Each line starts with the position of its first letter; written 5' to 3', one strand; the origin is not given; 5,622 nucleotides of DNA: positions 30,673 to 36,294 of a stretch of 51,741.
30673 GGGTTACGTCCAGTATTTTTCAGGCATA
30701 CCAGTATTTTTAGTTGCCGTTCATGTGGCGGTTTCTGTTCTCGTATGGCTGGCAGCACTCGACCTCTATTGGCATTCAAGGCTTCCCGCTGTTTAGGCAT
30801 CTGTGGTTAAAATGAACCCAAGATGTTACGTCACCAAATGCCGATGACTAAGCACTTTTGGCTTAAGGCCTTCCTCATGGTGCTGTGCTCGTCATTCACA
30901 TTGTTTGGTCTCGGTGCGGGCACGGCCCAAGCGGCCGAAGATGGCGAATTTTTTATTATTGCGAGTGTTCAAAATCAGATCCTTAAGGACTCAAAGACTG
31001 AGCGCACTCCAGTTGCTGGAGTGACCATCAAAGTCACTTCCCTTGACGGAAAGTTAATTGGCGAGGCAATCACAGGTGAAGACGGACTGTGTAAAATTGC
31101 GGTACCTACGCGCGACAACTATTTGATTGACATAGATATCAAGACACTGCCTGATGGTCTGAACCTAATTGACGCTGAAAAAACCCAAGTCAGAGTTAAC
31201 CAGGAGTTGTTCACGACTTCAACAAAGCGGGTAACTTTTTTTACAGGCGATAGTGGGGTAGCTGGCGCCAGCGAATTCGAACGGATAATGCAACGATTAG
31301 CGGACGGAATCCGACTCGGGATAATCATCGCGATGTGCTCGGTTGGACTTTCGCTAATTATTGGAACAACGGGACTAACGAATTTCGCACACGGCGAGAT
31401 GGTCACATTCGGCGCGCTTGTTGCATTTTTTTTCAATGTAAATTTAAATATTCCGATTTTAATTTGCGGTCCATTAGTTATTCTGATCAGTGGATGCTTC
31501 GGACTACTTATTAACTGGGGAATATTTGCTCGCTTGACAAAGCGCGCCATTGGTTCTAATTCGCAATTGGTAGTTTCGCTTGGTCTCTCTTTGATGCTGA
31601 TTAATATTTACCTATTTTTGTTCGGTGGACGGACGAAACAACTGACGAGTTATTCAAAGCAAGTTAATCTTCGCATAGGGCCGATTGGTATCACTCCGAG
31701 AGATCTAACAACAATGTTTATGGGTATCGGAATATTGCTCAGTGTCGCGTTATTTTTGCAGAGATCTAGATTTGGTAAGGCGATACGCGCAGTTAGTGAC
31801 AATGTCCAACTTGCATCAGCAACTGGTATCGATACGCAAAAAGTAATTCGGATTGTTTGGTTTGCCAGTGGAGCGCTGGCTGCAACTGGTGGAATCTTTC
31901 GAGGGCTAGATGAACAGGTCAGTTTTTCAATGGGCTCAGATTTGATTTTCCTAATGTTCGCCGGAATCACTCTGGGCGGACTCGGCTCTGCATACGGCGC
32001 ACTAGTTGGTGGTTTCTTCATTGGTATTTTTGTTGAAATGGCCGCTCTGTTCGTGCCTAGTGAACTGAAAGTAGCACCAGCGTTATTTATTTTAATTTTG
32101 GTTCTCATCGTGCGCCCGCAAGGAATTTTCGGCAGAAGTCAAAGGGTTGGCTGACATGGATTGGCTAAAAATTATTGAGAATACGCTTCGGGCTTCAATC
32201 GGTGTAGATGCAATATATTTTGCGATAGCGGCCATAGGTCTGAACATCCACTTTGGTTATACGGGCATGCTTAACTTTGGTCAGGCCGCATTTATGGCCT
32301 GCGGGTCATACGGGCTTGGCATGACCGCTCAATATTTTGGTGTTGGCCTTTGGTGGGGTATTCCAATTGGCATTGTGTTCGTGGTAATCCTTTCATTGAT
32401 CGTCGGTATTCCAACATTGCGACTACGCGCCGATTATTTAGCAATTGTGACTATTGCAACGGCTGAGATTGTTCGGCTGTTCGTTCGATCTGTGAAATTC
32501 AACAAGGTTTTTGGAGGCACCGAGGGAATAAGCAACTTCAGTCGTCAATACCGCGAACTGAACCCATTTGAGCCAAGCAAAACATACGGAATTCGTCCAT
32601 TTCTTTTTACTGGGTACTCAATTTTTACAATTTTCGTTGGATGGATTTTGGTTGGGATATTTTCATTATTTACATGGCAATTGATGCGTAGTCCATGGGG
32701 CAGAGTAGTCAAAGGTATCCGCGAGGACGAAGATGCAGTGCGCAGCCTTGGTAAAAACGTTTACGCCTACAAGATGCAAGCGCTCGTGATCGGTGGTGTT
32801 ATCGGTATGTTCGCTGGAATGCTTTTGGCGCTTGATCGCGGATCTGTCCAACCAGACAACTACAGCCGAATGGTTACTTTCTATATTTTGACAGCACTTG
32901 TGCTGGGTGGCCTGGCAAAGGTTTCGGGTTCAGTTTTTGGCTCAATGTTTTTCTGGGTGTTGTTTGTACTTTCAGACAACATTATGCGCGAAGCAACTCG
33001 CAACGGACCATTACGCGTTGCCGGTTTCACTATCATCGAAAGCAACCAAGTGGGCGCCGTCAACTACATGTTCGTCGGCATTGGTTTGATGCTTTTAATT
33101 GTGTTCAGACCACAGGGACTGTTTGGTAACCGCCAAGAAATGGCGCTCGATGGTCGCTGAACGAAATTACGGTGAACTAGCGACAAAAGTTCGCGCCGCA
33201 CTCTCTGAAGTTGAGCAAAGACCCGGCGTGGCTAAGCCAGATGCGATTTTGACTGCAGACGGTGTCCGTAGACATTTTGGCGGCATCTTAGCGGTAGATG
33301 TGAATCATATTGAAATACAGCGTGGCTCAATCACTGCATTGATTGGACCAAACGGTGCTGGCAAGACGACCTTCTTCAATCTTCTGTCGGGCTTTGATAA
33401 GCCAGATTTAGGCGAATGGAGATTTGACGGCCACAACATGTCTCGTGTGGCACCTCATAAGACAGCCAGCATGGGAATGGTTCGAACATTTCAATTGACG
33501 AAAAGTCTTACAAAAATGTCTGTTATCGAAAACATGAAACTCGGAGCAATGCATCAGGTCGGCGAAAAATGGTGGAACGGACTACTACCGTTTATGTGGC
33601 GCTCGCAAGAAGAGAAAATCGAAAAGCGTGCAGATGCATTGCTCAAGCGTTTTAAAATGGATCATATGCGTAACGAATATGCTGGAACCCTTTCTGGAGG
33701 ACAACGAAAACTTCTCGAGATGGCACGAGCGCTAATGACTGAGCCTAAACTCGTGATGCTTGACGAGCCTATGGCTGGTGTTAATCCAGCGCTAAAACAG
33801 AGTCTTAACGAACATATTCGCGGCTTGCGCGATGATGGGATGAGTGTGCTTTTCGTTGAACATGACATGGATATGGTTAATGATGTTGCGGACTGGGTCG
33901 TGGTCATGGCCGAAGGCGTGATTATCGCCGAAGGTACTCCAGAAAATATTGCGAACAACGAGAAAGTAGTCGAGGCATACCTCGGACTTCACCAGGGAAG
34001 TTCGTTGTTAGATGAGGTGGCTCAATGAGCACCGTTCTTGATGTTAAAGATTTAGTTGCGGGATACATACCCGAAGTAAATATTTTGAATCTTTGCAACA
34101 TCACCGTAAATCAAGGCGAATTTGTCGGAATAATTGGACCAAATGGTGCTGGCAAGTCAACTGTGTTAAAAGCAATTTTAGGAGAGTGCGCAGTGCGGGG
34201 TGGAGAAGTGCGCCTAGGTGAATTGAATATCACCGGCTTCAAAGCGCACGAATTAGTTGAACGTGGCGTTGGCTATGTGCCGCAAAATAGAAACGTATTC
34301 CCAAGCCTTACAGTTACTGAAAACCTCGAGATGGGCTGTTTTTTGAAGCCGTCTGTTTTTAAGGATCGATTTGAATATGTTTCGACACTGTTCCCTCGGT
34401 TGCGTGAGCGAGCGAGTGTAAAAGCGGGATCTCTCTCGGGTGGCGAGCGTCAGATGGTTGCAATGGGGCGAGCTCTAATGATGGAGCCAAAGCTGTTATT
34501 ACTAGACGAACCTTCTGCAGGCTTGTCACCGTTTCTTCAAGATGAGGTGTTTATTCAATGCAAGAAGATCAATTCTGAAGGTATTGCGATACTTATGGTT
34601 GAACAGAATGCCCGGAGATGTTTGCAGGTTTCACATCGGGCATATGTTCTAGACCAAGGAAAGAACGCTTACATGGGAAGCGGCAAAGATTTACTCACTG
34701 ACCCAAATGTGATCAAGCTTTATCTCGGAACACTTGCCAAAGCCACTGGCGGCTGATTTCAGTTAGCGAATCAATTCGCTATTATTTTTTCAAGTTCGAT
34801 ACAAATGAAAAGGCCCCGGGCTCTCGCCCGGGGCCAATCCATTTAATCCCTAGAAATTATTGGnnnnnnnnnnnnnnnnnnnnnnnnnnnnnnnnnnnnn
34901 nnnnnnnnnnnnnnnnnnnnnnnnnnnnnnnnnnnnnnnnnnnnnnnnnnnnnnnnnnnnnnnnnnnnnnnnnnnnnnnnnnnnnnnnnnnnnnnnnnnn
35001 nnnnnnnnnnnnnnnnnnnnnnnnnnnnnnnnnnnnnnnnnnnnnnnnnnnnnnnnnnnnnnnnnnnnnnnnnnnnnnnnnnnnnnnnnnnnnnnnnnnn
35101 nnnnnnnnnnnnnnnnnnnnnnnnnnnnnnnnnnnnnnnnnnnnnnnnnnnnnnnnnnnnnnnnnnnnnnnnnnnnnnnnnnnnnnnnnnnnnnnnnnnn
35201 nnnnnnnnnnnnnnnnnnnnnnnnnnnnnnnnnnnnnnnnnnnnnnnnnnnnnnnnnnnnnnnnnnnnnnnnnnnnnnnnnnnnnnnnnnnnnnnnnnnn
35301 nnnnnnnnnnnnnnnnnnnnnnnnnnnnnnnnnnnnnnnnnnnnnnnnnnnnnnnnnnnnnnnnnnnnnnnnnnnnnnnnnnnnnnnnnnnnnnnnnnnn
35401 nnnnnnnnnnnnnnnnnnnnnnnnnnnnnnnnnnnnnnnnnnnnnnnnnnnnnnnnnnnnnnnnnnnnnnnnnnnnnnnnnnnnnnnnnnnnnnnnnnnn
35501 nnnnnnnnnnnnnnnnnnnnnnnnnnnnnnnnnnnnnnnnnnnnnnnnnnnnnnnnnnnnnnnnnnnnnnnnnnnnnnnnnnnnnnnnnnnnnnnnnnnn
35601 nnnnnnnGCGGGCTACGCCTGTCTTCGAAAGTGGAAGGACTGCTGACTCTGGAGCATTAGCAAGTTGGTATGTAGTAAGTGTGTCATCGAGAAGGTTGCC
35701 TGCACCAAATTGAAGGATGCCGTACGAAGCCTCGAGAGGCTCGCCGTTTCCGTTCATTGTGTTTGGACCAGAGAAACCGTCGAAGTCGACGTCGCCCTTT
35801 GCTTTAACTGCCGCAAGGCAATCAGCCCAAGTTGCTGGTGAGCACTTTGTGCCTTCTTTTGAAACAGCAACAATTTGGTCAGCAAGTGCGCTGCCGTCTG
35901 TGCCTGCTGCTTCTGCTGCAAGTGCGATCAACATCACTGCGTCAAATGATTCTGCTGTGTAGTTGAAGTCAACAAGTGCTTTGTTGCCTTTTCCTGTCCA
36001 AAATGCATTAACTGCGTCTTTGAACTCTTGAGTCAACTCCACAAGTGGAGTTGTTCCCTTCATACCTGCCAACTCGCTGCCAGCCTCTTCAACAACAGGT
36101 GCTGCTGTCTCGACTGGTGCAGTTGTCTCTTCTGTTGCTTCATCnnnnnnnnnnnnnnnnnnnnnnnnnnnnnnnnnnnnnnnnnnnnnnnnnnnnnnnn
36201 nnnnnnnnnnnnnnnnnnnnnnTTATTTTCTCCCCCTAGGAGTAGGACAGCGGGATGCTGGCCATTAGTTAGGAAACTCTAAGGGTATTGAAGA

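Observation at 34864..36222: The liv-type substrate-binding lipoprotein looks circularly permuted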

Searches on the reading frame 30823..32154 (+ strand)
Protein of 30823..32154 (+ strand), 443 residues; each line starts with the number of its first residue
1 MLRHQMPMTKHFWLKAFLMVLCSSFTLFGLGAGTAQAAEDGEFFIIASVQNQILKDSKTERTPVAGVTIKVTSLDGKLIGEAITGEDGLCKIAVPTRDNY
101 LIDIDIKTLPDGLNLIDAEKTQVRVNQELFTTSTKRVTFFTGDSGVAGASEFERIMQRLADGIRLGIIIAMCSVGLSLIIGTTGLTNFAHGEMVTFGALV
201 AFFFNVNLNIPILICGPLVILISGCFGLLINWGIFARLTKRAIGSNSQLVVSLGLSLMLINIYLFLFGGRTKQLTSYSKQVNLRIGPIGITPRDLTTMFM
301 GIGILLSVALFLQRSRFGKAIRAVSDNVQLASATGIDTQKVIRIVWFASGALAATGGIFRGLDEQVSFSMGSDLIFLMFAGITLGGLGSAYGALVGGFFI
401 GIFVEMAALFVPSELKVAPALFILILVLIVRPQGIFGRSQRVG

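Call 13: search_protein_families(library=pfam, proteins=[window:30823-32154:+], max_evalue=0.00001)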
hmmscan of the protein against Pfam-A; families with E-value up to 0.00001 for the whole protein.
window:30823-32154:+ (443 aa): 1 family
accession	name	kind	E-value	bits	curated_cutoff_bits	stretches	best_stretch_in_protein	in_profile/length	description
PF02653.21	BPD_transp_2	-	1.1e-34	120.3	26.8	1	160-428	3-269/269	Branched-chain amino acid transport system / permease component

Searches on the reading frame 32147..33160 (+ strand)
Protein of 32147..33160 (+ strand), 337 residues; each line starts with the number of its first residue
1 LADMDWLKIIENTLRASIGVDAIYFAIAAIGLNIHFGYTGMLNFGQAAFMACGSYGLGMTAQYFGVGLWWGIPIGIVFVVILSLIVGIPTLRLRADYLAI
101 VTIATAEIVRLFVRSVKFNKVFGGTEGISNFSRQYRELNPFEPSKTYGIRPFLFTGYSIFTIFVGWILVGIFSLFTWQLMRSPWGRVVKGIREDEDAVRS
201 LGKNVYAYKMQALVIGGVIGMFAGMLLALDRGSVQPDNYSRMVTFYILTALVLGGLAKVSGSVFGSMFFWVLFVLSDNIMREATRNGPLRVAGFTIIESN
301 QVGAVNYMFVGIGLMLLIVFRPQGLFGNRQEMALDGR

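Call 13: search_protein_families(library=pfam, proteins=[window:32147-33160:+], max_evalue=0.00001)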
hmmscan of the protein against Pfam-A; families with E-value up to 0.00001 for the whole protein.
window:32147-33160:+ (337 aa): 1 family
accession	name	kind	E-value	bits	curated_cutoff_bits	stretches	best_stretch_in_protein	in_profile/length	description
PF02653.21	BPD_transp_2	-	8.9e-46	156.6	26.8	1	18-282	5-252/269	Branched-chain amino acid transport system / permease component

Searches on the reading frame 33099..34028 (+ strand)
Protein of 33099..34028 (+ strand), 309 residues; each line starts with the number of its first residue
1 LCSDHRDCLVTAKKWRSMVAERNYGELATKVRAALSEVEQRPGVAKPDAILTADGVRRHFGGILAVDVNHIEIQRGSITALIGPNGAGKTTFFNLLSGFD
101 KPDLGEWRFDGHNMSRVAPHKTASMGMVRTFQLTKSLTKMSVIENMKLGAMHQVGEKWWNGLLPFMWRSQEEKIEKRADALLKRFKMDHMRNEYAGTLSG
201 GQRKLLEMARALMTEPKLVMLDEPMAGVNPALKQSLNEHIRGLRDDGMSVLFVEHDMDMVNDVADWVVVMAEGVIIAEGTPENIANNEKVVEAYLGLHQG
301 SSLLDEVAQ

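Call 13: search_protein_families(library=pfam, proteins=[window:33099-34028:+], max_evalue=0.00001)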
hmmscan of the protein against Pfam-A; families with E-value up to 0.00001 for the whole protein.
window:33099-34028:+ (309 aa): 3 families
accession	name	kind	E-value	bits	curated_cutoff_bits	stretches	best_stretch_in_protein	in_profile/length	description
PF00005.33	ABC_tran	-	1.2e-29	104.1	25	1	71-226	6-137/137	ABC transporter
PF12399.14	BCA_ABC_TP_C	-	1.2e-08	34.8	25.5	1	275-296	2-23/27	Branched-chain amino acid ATP-binding cassette transporter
PF13304.12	AAA_21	-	4.4e-08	34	27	0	78-99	1-22/304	AAA domain, putative AbiEii toxin, Type IV TA system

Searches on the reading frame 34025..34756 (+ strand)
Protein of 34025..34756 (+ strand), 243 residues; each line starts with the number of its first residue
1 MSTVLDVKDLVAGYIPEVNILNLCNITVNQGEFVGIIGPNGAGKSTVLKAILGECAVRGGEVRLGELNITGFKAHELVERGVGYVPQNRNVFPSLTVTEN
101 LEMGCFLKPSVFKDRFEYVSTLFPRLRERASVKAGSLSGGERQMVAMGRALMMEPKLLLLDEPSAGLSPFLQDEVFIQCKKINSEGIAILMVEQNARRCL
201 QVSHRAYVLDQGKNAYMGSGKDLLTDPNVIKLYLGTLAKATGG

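Call 13: search_protein_families(library=pfam, proteins=[window:34025-34756:+], max_evalue=0.00001)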
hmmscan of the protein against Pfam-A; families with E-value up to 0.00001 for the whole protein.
window:34025-34756:+ (243 aa): 3 families
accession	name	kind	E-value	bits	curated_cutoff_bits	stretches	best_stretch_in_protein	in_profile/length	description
PF00005.33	ABC_tran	-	2.3e-31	109.6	25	1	23-164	3-136/137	ABC transporter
PF13304.12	AAA_21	-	1.7e-09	38.6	27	0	33-52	1-20/304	AAA domain, putative AbiEii toxin, Type IV TA system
PF02463.25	SMC_N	-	4.6e-06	26.7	40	0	31-54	24-50/220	RecF/RecN/SMC N terminal domain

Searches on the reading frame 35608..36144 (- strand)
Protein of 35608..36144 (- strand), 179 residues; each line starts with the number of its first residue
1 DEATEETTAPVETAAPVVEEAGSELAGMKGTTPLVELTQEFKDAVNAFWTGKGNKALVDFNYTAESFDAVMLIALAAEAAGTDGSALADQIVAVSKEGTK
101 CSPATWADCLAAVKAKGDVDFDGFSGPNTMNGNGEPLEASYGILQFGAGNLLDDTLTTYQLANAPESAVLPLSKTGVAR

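Call 9: search_protein_families(library=pfam, proteins=[window:35608-36144:-], max_evalue=10)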
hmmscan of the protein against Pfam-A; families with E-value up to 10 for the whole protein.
seq(179 aa): 1 family
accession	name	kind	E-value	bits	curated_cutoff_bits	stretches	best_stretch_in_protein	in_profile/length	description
PF01094.35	ANF_receptor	-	7.2e-06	25.7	25.4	1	27-146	235-350/353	Receptor family ligand binding region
